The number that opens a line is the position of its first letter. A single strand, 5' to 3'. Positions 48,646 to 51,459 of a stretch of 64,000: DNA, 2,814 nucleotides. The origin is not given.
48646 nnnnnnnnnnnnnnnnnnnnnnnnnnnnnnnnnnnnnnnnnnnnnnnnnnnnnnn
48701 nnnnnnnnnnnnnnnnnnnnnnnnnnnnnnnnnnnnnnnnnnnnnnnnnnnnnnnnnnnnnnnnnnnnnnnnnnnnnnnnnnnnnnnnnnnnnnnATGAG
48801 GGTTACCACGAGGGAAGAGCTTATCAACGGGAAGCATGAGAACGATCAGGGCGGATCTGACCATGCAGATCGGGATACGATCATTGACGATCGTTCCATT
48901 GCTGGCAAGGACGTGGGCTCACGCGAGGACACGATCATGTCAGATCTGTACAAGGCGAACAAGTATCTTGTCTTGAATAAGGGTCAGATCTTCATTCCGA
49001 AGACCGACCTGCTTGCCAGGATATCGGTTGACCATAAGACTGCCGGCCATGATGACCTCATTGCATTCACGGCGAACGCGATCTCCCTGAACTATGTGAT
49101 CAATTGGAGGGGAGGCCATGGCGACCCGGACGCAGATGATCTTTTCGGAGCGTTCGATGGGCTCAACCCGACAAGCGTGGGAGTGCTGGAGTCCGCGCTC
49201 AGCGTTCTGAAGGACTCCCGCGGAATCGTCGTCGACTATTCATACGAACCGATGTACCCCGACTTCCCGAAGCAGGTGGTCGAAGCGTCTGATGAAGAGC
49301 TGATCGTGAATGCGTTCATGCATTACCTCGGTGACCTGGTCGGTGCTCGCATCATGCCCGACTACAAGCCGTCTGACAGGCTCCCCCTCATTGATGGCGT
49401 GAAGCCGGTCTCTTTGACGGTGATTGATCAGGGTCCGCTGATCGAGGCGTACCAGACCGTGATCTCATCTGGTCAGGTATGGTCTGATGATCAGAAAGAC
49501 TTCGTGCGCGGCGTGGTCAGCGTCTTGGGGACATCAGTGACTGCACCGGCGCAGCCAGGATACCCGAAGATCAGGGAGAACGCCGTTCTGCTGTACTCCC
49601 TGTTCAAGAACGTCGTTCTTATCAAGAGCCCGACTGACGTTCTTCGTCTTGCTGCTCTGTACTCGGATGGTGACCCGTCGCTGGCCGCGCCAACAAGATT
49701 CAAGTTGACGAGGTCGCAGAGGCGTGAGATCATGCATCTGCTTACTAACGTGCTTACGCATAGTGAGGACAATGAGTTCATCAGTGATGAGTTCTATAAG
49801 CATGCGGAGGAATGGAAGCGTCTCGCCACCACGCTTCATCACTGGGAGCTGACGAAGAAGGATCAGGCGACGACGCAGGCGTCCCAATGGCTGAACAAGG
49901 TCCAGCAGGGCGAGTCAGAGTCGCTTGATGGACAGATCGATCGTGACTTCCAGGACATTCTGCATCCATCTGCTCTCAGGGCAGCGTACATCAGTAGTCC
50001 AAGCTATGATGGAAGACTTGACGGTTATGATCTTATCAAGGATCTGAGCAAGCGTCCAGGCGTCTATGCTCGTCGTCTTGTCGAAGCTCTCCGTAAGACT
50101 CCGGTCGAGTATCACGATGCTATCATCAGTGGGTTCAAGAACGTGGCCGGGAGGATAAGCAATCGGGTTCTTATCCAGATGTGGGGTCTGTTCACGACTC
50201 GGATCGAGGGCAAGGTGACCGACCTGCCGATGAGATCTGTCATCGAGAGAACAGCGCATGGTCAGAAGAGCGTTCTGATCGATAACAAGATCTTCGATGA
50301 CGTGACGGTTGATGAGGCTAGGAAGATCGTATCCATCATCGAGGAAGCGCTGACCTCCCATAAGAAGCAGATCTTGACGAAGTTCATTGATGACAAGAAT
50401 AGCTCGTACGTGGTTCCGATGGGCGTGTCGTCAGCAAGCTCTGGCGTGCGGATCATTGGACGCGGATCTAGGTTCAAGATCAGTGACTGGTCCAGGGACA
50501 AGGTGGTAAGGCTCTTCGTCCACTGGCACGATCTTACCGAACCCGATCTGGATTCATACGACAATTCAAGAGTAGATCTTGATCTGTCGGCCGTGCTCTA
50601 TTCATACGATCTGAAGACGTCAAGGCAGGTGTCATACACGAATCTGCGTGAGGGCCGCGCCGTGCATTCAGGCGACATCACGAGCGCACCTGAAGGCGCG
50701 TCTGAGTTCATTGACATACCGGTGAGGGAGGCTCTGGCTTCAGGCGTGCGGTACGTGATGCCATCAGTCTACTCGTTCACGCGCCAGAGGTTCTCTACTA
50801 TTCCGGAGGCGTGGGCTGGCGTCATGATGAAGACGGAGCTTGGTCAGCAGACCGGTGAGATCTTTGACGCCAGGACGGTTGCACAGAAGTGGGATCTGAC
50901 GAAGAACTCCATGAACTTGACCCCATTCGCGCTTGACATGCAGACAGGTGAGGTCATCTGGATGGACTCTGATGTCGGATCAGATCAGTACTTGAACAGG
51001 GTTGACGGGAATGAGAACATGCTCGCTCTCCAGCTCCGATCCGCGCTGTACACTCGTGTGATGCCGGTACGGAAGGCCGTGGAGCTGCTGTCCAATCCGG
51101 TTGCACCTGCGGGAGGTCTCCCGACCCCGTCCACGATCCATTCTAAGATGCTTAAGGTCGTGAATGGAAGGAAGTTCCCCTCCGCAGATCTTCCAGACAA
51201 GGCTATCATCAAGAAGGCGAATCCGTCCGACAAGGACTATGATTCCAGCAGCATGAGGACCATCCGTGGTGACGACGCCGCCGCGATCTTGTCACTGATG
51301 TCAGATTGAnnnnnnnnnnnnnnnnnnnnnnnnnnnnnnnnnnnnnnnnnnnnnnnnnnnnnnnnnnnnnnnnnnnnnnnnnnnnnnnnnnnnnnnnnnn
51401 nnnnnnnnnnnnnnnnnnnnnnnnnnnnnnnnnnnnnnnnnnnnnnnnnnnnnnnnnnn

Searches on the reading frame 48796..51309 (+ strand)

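Call 23: search_protein_families(library=pfam, proteins=[window:48796-51309:+], max_evalue=0.001)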
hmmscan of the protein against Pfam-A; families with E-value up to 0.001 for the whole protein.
window:48796-51309:+ (837 aa): 0 families

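Call 91: search_protein_families(library=phrogs, proteins=[window:48796-51309:+], max_evalue=0.001)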
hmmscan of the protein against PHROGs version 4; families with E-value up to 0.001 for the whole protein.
window:48796-51309:+ (837 aa): 2 families
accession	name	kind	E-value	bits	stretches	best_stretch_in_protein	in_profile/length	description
phrog_33734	-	unknown function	2.3e-48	166.2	3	413-731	361-686/764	-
phrog_5698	-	unknown function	4.7e-05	23.9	1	570-675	25-130/195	-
